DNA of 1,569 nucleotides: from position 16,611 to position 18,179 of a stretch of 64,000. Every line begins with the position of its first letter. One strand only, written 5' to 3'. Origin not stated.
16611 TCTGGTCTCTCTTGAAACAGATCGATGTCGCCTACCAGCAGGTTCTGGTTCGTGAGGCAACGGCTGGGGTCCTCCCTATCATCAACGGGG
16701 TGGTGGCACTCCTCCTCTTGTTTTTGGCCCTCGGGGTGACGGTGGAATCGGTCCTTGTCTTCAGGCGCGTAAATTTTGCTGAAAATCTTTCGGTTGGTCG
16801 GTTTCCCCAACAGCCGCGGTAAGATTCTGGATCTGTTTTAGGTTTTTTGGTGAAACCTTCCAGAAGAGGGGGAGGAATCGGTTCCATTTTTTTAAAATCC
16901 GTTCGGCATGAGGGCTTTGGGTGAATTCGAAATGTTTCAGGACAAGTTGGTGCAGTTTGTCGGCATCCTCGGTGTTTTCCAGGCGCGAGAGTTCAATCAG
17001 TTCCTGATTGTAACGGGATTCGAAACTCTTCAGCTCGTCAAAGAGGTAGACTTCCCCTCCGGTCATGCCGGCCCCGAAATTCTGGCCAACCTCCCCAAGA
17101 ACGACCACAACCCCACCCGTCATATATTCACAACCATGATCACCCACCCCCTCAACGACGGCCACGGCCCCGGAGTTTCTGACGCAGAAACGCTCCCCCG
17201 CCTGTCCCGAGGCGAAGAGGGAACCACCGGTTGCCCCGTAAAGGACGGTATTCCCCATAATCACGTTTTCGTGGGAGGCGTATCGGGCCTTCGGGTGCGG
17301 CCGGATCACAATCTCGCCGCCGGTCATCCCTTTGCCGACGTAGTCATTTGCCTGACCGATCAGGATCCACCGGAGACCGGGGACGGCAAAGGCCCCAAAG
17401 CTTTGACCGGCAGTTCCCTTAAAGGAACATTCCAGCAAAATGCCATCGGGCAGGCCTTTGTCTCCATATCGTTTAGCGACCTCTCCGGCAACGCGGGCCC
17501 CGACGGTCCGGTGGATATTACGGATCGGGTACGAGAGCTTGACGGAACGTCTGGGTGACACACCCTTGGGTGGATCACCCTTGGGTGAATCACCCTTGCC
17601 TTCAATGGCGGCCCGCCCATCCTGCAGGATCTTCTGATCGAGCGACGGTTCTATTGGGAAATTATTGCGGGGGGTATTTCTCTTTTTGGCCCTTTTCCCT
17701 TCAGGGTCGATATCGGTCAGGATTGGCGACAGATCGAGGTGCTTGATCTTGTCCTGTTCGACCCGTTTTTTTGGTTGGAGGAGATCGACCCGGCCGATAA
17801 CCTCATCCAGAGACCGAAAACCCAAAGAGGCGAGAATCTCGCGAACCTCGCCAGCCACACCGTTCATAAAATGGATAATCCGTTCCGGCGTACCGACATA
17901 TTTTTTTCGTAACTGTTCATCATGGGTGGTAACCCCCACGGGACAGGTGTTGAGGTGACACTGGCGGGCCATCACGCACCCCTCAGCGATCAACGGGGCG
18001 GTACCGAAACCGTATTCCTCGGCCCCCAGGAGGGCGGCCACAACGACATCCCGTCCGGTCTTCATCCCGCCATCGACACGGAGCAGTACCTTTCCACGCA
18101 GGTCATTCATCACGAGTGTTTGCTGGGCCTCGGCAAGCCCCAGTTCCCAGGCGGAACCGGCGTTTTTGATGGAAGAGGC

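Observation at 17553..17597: Dispersed 15-nt palindromic-core mini-repeat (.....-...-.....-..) inserted in-frame in at least five ORFs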

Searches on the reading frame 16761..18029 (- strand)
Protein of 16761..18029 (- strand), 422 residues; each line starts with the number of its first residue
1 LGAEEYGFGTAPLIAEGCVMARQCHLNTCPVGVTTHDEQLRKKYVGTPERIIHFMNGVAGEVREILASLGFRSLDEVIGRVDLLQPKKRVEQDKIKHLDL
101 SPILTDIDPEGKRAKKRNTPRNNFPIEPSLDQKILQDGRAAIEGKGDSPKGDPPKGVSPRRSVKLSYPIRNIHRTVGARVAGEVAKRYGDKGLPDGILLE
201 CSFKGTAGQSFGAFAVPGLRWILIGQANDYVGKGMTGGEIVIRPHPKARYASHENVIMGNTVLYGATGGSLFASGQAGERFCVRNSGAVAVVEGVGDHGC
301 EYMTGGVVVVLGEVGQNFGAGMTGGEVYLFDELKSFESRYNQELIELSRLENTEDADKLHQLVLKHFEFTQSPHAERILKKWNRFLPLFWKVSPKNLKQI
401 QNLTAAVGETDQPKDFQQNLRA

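Call 18: search_solved_structures(query=window:16761-18029:-, show_alignments=2)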
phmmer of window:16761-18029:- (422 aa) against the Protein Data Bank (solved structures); distinct sequences matched with E-value up to 0.001: 5.
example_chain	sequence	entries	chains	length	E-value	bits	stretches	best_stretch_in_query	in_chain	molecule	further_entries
1llw_A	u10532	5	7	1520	2.5e-112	379.5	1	1-399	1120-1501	Ferredoxin-dependent glutamate synthase | FERREDOXIN-DEPENDENT GLUTAMATE SYNTHASE 2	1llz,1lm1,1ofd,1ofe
1ea0_A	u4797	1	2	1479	1.2e-108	367.3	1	1-397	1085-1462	GLUTAMATE SYNTHASE [NADPH] LARGE CHAIN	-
6s6s_A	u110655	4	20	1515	1.3e-108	367.3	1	1-397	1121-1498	Glutamate synthase [NADPH] large chain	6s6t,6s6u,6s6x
2vdc_A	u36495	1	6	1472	1.3e-108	367.2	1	1-397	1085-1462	GLUTAMATE SYNTHASE [NADPH] LARGE CHAIN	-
7mfm_G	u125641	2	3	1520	1.4e-104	354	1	1-400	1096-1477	Glutamate synthase (NADPH) large chain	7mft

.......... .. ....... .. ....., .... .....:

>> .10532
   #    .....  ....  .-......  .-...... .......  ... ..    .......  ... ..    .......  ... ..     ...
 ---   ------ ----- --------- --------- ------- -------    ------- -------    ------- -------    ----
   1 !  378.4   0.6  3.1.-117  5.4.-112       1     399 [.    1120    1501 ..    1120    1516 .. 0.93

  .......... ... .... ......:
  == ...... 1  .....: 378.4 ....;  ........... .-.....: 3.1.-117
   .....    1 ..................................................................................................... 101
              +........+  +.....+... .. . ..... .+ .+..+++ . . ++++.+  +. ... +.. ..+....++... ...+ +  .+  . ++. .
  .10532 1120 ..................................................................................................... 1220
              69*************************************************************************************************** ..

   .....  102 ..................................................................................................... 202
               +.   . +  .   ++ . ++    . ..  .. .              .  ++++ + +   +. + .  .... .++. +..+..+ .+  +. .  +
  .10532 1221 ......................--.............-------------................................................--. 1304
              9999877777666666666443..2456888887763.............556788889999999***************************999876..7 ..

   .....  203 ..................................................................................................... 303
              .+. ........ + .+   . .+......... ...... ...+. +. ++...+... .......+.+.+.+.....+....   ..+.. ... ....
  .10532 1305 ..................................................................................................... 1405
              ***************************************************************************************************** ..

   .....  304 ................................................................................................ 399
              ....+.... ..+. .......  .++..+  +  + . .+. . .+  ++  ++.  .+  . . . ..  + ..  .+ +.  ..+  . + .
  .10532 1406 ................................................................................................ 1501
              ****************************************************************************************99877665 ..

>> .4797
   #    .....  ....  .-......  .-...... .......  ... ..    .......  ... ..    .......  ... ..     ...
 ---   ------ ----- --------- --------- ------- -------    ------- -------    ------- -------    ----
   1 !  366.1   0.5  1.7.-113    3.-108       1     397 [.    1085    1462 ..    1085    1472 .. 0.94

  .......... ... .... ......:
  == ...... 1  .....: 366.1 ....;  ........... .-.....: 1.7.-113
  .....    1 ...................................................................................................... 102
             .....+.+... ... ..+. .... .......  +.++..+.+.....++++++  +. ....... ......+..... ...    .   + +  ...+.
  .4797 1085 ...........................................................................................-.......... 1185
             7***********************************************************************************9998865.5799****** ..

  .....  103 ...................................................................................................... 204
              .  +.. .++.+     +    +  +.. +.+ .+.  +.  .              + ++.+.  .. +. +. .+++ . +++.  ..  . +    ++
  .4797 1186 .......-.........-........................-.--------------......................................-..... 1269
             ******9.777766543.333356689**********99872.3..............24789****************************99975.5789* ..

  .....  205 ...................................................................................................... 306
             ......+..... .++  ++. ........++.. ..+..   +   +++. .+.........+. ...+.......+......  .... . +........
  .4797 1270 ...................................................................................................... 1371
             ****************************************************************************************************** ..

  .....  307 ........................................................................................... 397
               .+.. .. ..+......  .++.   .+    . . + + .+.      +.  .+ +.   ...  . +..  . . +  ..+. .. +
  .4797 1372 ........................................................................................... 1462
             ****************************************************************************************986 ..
